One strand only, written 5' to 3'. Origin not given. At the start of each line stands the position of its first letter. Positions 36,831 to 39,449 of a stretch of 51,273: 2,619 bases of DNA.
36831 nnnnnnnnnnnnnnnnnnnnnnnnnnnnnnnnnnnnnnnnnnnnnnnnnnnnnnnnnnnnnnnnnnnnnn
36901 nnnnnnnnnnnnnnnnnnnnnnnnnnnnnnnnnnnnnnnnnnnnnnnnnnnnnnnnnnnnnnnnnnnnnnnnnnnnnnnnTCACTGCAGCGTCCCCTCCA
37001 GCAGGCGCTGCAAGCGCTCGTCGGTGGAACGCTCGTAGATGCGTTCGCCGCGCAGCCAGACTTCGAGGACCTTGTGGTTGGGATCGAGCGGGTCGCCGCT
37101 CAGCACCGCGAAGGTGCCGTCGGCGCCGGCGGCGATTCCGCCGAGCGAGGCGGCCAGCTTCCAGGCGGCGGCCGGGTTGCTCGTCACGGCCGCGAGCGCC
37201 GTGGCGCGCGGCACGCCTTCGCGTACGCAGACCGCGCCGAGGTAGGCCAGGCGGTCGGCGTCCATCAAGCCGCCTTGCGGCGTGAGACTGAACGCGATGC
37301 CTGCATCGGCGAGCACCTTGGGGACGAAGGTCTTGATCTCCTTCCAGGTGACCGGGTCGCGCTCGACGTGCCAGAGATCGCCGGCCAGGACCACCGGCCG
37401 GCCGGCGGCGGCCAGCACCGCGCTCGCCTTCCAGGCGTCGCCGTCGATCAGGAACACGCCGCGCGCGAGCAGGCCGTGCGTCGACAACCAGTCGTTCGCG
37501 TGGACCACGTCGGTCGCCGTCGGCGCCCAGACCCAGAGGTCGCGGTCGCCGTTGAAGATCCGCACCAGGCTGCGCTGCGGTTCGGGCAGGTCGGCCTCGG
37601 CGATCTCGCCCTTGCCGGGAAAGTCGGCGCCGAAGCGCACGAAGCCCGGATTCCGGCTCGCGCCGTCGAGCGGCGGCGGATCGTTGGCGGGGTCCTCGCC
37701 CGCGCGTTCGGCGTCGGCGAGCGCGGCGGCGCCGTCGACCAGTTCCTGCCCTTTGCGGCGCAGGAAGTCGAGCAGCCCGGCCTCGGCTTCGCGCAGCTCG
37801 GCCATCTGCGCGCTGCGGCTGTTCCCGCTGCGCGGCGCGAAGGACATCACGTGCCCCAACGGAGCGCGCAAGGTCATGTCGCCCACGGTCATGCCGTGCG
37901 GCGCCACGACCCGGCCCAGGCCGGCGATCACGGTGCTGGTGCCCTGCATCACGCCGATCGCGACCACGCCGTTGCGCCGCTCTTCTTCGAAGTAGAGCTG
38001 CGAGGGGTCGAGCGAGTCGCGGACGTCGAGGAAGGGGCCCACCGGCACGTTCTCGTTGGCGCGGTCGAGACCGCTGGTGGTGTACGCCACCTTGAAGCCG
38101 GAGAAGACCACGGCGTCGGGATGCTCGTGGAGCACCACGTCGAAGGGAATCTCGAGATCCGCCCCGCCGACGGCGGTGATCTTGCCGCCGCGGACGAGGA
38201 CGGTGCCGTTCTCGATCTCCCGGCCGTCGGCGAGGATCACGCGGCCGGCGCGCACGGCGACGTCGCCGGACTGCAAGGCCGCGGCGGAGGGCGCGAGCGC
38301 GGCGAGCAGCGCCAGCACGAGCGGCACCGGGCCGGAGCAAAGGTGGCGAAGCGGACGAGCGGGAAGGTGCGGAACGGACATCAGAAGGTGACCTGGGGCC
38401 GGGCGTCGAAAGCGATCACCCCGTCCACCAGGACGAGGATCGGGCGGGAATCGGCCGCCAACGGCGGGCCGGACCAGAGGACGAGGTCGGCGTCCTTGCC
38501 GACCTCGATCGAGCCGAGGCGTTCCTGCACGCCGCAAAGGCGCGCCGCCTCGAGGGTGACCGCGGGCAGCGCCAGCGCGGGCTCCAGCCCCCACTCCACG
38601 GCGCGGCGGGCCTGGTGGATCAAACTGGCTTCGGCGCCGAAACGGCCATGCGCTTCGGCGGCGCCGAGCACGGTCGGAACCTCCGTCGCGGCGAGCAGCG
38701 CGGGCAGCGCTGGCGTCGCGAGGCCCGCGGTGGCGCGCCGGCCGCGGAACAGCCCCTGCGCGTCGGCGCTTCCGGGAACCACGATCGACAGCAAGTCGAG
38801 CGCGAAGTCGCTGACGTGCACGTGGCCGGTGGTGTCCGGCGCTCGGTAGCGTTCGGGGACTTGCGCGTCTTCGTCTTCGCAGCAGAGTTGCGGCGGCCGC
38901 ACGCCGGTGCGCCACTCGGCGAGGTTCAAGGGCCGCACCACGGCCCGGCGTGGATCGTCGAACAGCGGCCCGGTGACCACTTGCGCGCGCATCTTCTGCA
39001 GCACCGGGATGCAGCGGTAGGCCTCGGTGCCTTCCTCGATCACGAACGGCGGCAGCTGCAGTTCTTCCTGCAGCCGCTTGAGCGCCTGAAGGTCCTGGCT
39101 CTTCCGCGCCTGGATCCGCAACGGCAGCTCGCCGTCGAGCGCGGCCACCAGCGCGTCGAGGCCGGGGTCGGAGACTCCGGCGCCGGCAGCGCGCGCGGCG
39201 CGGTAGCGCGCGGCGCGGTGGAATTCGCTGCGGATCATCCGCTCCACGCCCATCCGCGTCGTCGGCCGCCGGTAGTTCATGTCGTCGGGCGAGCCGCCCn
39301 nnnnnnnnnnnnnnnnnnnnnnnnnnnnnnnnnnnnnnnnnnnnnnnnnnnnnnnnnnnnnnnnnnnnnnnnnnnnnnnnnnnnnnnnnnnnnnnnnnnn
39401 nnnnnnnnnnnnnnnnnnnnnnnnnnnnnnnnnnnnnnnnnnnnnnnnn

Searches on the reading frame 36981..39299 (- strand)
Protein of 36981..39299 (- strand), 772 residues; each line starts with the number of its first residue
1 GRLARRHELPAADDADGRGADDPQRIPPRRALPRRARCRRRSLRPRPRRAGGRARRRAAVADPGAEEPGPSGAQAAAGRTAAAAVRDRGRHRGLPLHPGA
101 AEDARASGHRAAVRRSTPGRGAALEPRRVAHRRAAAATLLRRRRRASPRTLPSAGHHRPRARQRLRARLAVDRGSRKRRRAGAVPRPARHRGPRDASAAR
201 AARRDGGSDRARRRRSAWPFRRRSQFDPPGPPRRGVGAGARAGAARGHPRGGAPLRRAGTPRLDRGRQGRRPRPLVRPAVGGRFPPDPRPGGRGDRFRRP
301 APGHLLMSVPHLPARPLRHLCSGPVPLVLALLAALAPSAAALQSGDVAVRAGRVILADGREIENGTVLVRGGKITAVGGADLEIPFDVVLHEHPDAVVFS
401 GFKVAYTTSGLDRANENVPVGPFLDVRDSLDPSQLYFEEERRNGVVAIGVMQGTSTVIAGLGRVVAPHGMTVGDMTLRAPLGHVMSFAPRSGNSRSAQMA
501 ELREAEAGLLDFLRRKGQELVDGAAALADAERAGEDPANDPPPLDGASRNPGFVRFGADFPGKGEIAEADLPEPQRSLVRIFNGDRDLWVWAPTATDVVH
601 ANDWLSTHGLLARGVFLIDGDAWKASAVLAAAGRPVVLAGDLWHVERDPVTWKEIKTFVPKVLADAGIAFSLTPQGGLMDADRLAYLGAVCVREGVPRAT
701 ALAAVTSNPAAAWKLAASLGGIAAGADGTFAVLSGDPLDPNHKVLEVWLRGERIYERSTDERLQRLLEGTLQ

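Call 89: search_protein_families(library=pfam, proteins=[window:36981-39299:-], max_evalue=0.00001)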
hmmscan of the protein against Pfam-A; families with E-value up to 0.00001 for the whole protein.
window:36981-39299:- (772 aa): 1 family
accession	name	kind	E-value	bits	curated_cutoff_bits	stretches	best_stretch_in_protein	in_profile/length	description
PF07969.17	Amidohydro_3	-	1.3e-08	35.2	29.7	1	626-755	359-472/472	Amidohydrolase family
